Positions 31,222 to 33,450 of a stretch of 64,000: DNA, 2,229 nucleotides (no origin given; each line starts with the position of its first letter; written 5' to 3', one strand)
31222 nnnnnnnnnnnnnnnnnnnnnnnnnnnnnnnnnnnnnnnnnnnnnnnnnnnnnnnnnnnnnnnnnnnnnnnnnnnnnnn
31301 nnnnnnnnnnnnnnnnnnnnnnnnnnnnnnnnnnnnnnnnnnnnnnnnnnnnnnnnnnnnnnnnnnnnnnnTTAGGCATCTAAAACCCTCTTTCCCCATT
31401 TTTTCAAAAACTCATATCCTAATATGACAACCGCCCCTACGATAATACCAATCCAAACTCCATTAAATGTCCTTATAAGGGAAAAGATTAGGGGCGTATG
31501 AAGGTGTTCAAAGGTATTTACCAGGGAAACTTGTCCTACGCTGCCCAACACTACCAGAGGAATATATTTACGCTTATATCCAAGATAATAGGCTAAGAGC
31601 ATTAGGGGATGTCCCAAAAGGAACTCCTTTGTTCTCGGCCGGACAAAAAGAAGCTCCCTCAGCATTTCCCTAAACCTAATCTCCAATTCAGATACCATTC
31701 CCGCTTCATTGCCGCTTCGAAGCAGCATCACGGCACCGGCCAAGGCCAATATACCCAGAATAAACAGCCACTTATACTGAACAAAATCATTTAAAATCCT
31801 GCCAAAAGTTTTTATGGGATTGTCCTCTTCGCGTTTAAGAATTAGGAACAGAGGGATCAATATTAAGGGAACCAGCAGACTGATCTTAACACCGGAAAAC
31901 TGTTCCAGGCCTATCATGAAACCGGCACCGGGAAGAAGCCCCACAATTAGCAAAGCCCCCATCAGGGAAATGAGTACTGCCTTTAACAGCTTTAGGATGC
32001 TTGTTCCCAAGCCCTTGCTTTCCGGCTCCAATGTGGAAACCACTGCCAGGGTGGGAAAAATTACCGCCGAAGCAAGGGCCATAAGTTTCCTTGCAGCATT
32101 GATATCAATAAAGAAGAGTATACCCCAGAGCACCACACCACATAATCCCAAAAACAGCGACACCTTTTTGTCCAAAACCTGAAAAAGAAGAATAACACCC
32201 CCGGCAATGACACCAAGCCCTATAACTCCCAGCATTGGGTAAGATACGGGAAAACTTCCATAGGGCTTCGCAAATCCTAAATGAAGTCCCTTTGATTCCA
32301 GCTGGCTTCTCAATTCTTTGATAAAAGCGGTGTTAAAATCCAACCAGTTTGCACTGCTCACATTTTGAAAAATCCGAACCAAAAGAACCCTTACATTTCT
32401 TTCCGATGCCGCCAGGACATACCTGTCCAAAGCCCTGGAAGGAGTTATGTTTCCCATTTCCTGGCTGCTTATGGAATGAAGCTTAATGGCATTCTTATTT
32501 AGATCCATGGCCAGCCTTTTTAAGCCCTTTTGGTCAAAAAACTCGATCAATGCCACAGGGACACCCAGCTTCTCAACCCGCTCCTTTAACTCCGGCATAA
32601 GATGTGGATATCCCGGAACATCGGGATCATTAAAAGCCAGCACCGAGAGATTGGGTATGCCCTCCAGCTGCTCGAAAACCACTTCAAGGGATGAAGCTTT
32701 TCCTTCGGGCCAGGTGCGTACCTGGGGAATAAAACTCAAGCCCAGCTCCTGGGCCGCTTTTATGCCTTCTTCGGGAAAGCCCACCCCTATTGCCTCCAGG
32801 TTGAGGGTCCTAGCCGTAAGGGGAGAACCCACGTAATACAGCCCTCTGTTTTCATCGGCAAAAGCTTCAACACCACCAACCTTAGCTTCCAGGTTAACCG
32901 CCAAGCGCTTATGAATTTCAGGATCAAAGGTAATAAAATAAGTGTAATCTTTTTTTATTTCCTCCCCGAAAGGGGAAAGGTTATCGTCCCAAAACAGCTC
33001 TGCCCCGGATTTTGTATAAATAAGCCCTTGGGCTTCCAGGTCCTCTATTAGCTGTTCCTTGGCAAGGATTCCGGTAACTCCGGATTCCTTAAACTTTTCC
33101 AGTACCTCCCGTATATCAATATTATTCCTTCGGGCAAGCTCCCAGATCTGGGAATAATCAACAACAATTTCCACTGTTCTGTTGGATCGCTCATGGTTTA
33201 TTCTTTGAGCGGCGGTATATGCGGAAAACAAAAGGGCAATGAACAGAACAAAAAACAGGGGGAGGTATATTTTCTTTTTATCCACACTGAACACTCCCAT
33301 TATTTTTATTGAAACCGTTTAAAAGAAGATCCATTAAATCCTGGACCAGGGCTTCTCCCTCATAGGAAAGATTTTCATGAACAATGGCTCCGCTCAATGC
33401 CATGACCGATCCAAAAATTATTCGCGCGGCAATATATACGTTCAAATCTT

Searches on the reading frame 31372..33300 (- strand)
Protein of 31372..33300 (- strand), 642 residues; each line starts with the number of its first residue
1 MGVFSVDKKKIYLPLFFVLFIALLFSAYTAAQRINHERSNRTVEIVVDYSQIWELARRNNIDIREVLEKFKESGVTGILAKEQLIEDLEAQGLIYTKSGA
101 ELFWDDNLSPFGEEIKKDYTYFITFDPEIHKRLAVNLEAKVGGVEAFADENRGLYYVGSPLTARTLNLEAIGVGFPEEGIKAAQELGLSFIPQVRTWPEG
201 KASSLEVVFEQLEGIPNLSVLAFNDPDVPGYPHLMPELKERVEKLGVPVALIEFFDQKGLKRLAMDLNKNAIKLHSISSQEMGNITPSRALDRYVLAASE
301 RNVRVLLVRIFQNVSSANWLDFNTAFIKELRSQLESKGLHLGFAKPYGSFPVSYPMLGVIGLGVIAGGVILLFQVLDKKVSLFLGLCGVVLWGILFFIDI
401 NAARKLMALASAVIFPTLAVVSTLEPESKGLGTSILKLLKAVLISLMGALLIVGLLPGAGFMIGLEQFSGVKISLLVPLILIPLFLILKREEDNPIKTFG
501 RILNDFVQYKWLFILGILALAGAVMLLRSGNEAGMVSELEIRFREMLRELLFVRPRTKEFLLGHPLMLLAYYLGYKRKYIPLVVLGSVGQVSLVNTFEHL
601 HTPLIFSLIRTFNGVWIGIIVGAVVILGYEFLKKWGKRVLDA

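Call 26: find_homologous_proteins(query=window:31372-33300:-, max_evalue=1e-50)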
Query window:31372-33300:- (642 aa): 42 proteins with E <= 1e-50 among 8000 candidates.
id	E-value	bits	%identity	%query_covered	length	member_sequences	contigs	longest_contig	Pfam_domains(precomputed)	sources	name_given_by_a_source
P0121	0.0e+0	1390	100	99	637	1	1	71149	PF18949.6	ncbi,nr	ncbi:MAG: hypothetical protein GX088_06155 [Clostridia bacterium]|nr:hypothetical protein [Clostridi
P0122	0.0e+0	1254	88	100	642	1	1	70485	PF18949.6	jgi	-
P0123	0.0e+0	1112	78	99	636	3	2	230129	PF18949.6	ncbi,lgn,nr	ncbi:MAG TPA: hypothetical protein DEA47_05980 [Peptococcaceae bacterium]|nr:MAG: Uncharacterized pr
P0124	1.4e-240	818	59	96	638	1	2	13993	PF18949.6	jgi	-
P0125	2.2e-201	689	52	98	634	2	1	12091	PF18949.6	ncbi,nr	ncbi:MAG: hypothetical protein GX318_09150 [Clostridia bacterium]|nr:hypothetical protein [Clostridi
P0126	1.0e-185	637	50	96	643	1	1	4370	PF18949.6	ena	-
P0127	6.9e-151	522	43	95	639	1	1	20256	PF18949.6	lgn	-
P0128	1.6e-149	517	43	99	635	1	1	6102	PF18949.6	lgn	-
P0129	3.8e-149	516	45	90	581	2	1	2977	PF18949.6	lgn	-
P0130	4.1e-141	490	41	98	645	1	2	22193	PF18949.6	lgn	-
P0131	1.2e-139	485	41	98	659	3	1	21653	PF18949.6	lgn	-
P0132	1.3e-134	468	43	95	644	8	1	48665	PF18949.6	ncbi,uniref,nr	ncbi:DUF5693 family protein [Desulfofundulus thermosubterraneus]|uniref:Uncharacterized protein n=1 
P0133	1.7e-134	468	42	94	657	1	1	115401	PF18949.6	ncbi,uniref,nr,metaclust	ncbi:DUF5693 family protein [Desulfotomaculum copahuensis]|uniref:Uncharacterized protein n=1 Tax=De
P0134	6.2e-132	459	40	95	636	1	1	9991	PF18949.6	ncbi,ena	-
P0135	6.2e-132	459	39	98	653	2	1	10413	PF18949.6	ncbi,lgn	ncbi:MAG: DUF5693 family protein [Peptococcales bacterium]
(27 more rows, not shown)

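Call 28: find_encoding_contigs(protein=P0121, flank=10000, max_places=3)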
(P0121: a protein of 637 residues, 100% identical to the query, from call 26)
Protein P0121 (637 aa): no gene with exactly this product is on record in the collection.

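Call 29: find_encoding_contigs(protein=P0122, flank=10000, max_places=1)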
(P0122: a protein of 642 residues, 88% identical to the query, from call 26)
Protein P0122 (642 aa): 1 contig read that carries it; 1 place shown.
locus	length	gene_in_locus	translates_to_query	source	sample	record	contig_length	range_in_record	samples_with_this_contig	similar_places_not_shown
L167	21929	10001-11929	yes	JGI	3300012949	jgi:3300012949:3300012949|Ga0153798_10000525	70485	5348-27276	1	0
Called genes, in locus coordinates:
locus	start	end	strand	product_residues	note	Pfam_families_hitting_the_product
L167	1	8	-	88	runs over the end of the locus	-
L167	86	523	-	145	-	PF00011:HSP20, PF17886:ArsA_HSP20 (weak)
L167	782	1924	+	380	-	PF01820:Dala_Dala_lig_N, PF02222:ATP-grasp, PF02786:CPSase_L_D2, PF07478:Dala_Dala_lig_C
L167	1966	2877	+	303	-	PF00892:EamA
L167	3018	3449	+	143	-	-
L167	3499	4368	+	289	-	PF00571:CBS, PF00990:GGDEF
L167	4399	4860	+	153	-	PF00293:NUDIX, PF14815:NUDIX_4 (weak)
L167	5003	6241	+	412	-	PF25917:BSH_RND, PF25973:BSH_CzcB, PF25984:BSH_YknX (weak), PF25881:HH_YBHG, PF25954:Beta-barrel_RND_2, PF25990:Beta-barrel_YknX (weak), PF25975:CzcB_C, PF25989:YknX_C, +3 more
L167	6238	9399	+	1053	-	PF00873:ACR_tran, PF03176:MMPL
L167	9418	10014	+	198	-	PF00440:TetR_N, PF08359:TetR_C_4, PF17932:TetR_C_24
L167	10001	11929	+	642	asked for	PF18949:DUF5693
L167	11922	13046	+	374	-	PF04230:PS_pyruv_trans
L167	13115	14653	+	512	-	PF03023:MurJ, PF13440:Polysacc_synt_3 (weak), PF01554:MatE (weak)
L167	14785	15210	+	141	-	PF22817:ApeP-like, PF07977:FabA, PF22818:ApeI-like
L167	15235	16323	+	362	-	PF00953:Glycos_transf_4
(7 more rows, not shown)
